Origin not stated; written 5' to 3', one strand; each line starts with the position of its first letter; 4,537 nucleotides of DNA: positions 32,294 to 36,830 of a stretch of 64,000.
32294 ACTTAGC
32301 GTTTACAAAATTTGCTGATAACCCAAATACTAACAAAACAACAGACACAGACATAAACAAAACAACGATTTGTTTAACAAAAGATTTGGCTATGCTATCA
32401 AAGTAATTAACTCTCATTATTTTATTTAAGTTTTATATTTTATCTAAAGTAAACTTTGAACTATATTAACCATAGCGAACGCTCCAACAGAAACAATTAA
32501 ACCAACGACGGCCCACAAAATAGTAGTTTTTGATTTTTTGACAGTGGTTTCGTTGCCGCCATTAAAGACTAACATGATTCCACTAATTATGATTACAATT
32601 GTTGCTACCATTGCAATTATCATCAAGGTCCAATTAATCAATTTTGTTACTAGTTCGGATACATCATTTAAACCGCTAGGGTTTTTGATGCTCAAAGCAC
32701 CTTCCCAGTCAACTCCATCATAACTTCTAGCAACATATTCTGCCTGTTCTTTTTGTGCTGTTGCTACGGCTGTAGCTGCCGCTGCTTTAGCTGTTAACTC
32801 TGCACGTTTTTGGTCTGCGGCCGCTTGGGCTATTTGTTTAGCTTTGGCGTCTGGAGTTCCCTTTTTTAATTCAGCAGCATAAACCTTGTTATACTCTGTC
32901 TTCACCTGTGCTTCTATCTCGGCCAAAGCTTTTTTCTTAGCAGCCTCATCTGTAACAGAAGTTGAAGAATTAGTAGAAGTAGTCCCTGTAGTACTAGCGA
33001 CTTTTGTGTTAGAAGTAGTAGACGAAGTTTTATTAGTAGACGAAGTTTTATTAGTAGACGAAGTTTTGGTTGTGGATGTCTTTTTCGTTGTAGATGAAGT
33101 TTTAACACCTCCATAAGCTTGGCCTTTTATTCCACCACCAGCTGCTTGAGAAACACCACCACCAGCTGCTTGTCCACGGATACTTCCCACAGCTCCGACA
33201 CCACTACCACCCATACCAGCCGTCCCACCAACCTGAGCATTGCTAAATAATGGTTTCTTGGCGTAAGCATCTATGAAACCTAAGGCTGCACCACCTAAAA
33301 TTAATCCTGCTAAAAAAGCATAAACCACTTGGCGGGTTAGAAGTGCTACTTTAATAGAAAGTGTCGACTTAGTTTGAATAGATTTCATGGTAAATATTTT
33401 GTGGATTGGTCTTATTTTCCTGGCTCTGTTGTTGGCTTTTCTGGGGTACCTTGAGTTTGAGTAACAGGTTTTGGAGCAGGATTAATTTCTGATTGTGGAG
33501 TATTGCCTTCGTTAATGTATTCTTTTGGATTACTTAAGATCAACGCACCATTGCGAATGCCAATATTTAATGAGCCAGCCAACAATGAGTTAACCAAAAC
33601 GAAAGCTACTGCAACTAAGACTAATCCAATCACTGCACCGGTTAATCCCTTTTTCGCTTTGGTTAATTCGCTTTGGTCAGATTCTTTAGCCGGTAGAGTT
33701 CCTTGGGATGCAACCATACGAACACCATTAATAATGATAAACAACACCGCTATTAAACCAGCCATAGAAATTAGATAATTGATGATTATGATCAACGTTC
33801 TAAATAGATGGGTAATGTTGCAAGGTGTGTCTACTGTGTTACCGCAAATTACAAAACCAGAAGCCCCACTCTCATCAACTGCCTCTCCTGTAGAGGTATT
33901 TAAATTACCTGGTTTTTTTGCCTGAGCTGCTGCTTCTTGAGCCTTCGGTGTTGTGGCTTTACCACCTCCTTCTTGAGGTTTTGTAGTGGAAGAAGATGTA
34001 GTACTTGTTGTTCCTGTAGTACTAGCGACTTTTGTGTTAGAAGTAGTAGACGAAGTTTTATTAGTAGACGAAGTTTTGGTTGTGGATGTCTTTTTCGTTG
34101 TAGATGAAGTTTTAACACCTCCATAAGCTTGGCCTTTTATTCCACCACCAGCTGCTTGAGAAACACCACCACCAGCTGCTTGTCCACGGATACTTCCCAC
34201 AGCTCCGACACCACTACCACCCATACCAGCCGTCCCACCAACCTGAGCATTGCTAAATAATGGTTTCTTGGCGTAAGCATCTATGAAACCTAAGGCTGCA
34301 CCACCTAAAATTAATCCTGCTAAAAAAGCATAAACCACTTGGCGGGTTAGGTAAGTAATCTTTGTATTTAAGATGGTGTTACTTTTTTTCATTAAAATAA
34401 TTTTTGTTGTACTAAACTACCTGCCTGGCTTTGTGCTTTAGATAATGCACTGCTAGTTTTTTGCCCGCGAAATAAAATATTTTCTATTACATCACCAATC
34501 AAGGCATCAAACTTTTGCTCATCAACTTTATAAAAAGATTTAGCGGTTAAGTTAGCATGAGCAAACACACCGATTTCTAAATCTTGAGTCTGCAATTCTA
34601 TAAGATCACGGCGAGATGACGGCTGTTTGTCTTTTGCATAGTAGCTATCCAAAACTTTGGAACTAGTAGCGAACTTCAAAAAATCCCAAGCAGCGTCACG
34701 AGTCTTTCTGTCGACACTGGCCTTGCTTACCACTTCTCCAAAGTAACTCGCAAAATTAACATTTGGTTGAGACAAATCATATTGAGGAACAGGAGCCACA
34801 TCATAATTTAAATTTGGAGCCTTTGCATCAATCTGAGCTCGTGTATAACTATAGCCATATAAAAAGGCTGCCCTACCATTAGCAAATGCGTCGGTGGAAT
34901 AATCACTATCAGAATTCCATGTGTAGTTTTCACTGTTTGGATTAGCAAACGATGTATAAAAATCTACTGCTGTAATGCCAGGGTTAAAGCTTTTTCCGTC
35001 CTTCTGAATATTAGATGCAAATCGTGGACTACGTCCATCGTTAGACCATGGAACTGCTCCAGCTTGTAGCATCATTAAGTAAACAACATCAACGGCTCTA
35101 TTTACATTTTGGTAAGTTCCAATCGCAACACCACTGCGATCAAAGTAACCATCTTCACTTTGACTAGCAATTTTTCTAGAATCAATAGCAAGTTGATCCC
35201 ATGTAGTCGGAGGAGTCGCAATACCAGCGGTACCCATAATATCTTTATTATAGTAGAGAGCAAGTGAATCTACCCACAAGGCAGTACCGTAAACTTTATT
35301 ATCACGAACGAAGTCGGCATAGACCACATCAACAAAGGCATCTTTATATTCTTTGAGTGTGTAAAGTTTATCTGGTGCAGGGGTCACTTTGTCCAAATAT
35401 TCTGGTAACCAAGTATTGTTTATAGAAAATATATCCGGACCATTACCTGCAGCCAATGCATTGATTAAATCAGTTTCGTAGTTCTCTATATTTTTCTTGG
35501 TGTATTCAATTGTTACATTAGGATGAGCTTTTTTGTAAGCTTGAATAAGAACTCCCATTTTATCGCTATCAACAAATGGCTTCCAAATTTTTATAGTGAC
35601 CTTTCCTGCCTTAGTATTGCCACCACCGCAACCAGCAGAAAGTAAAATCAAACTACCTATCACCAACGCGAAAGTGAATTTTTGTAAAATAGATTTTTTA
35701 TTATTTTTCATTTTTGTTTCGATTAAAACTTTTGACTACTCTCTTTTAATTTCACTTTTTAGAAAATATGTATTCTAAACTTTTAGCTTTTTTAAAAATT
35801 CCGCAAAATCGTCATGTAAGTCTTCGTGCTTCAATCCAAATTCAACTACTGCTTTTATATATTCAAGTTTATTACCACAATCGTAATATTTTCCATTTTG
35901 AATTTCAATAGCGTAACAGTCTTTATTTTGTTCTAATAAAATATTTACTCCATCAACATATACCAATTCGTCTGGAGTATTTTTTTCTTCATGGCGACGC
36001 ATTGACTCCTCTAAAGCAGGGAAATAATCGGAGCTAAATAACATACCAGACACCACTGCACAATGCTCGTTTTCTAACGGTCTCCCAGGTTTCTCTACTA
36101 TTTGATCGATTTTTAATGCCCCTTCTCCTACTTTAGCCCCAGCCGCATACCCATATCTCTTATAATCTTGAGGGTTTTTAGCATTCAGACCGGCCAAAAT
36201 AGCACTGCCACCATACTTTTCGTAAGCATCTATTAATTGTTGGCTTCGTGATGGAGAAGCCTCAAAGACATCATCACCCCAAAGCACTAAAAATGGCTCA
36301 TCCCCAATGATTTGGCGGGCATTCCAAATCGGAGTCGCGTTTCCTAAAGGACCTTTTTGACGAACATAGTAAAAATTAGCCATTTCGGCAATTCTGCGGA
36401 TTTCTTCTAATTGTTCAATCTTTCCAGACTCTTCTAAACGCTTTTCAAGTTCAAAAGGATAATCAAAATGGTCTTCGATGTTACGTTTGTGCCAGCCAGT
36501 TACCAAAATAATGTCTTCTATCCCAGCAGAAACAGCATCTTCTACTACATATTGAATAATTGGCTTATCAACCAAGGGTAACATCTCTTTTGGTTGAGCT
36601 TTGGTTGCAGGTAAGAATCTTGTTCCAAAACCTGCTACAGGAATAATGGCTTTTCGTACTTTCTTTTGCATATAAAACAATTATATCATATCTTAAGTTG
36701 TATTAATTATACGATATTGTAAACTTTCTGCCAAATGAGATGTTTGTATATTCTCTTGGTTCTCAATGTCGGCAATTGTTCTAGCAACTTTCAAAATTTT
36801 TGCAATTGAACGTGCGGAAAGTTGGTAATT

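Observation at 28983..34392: Tandem array of seven paralogous TrbC/VirB2-like pilin-domain genes with hypervariable ectodomains and no adjacent secretion ATPase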

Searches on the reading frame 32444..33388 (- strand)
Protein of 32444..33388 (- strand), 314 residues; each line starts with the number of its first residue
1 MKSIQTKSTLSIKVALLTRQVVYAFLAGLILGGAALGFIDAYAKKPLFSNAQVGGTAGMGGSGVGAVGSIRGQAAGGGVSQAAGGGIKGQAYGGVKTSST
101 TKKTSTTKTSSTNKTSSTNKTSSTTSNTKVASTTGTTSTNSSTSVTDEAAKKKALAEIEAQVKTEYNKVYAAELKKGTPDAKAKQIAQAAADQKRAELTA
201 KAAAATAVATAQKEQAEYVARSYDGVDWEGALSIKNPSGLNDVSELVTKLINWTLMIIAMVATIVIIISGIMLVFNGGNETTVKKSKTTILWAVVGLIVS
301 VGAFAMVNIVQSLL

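Call 4: search_protein_families(library=pfam, proteins=[window:32444-33388:-], max_evalue=1)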
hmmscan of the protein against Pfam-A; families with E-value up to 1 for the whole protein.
window:32444-33388:- (314 aa): 11 families
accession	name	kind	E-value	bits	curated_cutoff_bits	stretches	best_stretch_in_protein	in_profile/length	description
PF18895.5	T4SS_pilin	-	1.3e-05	25.6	26.6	1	244-309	6-70/71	Type IV secretion system pilin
PF06687.17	SUR7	-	0.0042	17.2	29.6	1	237-307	92-160/201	SUR7/PalI family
PF04956.18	TrbC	-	0.0065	17.1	27.9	1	239-308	34-96/98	TrbC/VIRB2 pilin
PF12794.12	MscS_TM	-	0.0076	15.6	28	1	183-266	254-322/339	Mechanosensitive ion channel inner membrane domain 1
PF20712.2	CyanoTRADDas_TM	-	0.024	15.2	24.3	1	253-304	10-55/68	Cyanobacterial TRADD-N associated 2-Transmembrane domain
PF09980.14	DUF2214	-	0.044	14.2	34.1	1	257-311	44-97/147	Predicted membrane protein (DUF2214)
PF09531.15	Ndc1_Nup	-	0.13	11.4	29.8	1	102-223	362-464/607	Nucleoporin protein Ndc1-Nup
PF08192.17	Peptidase_S64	-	0.13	11.1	23.6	1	98-209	54-161/692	Peptidase family S64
PF13572.11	DUF4134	-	0.29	11.9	26.5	0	238-300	22-85/93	Domain of unknown function (DUF4134)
PF20556.3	DUF6768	-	0.39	10.9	27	1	254-303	39-88/123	Family of unknown function (DUF6768)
PF02862.22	DDHD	-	0.43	11.1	28.3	1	69-187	103-183/258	DDHD domain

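Call 5: search_protein_families(library=ncbifam, proteins=[window:32444-33388:-], max_evalue=1)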
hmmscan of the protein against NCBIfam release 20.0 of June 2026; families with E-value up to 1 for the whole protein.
window:32444-33388:- (314 aa): 11 families
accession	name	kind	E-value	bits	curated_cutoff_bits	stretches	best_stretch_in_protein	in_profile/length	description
NF045849.1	ICE_MMCAP2_0565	equivalog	5.4e-08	32.4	40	1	241-311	7-77/80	Mbov_0395 family pilin-like conjugal transfer protein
NF043060.1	MAP_0585_fam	equivalog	0.00092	19.3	170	1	50-220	38-197/319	MAP_0585 family protein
NF005846.3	PRK07764.1-6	equivalog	0.015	14.4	625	1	84-279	394-592/628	DNA polymerase III subunit gamma and tau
NF001323.0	PRK00259.1-1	equivalog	0.026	14.2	196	1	246-311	52-115/198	septation protein A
NF033233.1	twin_helix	hypoth_equivalog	0.05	13.4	49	1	255-283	3-31/58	twin transmembrane helix small protein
NF005844.0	PRK07764.1-3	equivalog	0.09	11.5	964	1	96-216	406-731/841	DNA polymerase III subunit gamma and tau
NF011511.0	PRK14949.1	equivalog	0.16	10.3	1016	1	80-226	465-604/984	DNA polymerase III subunits gamma and tau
NF005423.0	PRK07003.1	equivalog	0.25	9.6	1260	1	48-215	358-522/831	DNA polymerase III subunit gamma/tau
NF011520.0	PRK14959.1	equivalog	0.34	9.3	798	1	74-221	373-491/624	DNA polymerase III subunits gamma and tau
NF005942.0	PRK07994.1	equivalog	0.46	9.4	613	1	108-207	427-528/655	DNA polymerase III subunit gamma/tau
NF004561.0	PRK05901.1-3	equivalog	0.57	9.2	582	1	100-214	41-154/537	RNA polymerase sigma factor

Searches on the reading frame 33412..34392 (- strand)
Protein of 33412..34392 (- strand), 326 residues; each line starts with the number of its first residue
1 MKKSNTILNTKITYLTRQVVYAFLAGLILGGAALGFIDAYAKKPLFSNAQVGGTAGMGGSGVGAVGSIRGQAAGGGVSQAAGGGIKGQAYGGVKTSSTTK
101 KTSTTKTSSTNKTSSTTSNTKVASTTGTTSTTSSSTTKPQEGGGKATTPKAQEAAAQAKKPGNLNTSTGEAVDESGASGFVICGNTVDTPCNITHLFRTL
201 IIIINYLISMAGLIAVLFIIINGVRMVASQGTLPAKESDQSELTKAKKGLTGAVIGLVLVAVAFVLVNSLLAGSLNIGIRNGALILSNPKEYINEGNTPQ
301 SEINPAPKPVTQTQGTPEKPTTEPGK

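Call 4: search_protein_families(library=pfam, proteins=[window:33412-34392:-], max_evalue=1)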
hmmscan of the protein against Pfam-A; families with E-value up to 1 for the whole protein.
window:33412-34392:- (326 aa): 4 families
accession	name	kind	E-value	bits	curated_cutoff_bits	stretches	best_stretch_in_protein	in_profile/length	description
PF18895.5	T4SS_pilin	-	3.2e-08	34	26.6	1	205-268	14-69/71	Type IV secretion system pilin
PF10428.14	SOG2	-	0.048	13.5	26.9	1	97-175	271-335/475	RAM signalling pathway protein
PF02862.22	DDHD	-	0.062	13.9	28.3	1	65-155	101-195/258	DDHD domain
PF11712.13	Vma12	-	0.19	12.1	25.5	1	192-263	67-121/137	Endoplasmic reticulum-based factor for assembly of V-ATPase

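Call 5: search_protein_families(library=ncbifam, proteins=[window:33412-34392:-], max_evalue=1)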
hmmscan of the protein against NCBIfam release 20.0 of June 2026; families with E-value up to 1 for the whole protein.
window:33412-34392:- (326 aa): 1 family
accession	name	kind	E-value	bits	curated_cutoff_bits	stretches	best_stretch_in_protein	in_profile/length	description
NF045849.1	ICE_MMCAP2_0565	equivalog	0.00041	20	40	1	196-271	5-77/80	Mbov_0395 family pilin-like conjugal transfer protein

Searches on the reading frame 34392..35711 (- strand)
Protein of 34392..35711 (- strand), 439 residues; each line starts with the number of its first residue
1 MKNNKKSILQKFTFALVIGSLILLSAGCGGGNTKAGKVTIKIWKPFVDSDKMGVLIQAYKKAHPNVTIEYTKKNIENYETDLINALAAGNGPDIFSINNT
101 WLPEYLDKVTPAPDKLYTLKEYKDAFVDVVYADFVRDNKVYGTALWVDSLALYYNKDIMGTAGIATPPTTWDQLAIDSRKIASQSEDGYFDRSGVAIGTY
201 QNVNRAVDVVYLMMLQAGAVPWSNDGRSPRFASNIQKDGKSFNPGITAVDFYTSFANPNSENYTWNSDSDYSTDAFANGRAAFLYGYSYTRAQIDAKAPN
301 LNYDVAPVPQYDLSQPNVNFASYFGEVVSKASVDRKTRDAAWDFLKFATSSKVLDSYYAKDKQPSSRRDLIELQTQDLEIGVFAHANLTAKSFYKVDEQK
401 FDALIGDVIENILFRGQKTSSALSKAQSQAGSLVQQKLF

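Call 8: search_protein_families(library=pfam, proteins=[window:34392-35711:-], max_evalue=0.00001)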
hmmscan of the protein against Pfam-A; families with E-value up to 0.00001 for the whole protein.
window:34392-35711:- (439 aa): 2 families
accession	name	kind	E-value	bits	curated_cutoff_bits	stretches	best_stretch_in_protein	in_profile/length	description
PF01547.30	SBP_bac_1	-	1.7e-29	104.2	26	1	55-352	13-304/307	Bacterial extracellular solute-binding protein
PF13416.11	SBP_bac_8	-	3.1e-26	93.2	27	1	55-358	2-253/279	Bacterial extracellular solute-binding protein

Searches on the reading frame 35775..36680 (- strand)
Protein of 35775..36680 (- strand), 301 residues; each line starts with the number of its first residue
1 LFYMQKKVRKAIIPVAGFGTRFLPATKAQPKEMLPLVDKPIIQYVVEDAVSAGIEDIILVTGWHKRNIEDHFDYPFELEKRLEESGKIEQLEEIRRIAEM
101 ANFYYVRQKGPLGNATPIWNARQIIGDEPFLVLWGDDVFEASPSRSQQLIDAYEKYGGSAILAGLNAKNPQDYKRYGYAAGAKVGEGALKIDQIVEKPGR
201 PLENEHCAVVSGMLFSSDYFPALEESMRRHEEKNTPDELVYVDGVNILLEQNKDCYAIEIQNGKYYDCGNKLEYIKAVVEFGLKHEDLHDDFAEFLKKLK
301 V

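Call 8: search_protein_families(library=pfam, proteins=[window:35775-36680:-], max_evalue=0.00001)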
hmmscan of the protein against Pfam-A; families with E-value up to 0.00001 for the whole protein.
window:35775-36680:- (301 aa): 2 families
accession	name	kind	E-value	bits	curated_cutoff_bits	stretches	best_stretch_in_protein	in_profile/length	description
PF00483.29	NTP_transferase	-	1.7e-23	83.9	21.2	1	10-277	1-238/245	Nucleotidyl transferase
PF12804.13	NTP_transf_3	-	6.7e-06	26.8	27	0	11-76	1-62/160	MobA-like NTP transferase domain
